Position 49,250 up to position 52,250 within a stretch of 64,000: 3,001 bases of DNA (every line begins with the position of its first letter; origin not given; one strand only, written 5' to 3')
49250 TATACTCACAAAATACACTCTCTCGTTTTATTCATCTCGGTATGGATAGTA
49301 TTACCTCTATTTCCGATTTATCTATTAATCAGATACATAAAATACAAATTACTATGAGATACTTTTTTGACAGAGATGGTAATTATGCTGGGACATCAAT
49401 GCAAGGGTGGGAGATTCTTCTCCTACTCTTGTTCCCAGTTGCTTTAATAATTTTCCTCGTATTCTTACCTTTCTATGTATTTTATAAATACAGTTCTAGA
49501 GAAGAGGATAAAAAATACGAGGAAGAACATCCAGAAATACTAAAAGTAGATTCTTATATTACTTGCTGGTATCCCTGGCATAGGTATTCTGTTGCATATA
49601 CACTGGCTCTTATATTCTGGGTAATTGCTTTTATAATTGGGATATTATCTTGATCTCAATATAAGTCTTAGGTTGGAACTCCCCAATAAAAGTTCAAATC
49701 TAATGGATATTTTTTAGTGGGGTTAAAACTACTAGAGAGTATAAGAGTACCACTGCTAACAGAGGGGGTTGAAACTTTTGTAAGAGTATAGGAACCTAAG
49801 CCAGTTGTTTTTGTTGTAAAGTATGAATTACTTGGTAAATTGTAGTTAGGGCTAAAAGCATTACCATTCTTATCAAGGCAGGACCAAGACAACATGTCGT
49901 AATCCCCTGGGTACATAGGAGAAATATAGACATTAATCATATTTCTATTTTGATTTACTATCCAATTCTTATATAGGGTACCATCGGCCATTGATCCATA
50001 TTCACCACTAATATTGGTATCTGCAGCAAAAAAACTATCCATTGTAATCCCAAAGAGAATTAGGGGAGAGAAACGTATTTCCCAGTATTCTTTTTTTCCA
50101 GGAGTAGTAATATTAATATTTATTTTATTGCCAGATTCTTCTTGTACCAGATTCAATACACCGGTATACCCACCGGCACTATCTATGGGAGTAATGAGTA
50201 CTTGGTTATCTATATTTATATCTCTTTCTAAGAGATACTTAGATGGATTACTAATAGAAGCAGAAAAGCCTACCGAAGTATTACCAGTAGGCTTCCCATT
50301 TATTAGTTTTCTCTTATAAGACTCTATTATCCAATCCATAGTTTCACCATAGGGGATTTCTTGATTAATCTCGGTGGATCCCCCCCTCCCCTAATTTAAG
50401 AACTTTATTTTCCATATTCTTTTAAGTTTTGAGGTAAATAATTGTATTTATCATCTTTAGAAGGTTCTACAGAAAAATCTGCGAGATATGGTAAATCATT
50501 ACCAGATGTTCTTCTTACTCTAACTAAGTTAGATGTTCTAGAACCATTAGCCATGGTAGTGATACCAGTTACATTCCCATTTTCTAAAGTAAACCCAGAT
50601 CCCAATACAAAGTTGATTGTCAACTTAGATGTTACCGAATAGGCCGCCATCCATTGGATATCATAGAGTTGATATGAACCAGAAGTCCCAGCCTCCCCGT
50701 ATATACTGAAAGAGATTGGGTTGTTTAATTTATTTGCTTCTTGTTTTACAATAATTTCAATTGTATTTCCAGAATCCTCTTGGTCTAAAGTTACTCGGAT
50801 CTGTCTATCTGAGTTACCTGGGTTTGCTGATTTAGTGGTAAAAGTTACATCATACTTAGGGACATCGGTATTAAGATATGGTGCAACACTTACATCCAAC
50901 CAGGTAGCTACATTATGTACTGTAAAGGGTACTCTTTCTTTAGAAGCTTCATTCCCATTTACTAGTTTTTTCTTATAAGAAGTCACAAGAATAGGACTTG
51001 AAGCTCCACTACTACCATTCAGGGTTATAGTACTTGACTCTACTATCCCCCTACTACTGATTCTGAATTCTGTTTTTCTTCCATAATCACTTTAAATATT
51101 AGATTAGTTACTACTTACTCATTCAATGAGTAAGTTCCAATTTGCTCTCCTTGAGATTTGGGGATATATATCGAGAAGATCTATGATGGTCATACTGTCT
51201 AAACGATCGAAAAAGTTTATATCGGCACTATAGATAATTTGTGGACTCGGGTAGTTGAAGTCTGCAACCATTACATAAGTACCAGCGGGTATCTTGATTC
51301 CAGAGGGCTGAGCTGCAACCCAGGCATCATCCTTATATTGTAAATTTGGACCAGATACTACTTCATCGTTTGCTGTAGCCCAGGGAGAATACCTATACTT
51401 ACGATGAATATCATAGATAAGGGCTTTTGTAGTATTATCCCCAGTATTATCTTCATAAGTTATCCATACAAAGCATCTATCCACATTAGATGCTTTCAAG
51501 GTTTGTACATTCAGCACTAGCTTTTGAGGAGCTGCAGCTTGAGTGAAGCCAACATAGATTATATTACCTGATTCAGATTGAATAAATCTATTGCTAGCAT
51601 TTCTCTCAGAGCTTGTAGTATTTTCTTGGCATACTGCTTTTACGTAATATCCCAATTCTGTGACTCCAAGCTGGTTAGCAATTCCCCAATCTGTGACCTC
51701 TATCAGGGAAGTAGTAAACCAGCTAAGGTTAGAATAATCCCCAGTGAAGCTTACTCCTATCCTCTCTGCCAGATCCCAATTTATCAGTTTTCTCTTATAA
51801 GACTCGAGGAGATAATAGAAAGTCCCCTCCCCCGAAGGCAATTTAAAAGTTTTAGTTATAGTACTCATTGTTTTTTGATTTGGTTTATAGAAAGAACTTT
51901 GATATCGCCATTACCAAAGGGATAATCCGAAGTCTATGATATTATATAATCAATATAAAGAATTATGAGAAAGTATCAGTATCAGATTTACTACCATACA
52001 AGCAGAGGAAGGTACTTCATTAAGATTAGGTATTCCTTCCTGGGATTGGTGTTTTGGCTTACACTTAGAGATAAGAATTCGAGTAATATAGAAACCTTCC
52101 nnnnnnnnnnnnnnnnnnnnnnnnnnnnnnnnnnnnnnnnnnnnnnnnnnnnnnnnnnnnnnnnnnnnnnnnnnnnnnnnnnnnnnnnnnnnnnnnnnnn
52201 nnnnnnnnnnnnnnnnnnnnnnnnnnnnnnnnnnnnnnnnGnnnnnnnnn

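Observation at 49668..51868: Tandem triplet of BACON-like paralogues in which two conserved N-termini are thrown out of frame at G-runs (candidate phase-variable or frameshift-dependent cassette)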

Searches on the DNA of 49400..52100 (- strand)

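Call 3: search_dna_similar(query=window:49400-52100:-, collection=phages, mode=near, max_rows=30)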
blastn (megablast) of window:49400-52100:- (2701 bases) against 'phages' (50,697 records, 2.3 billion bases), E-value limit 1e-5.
No match.
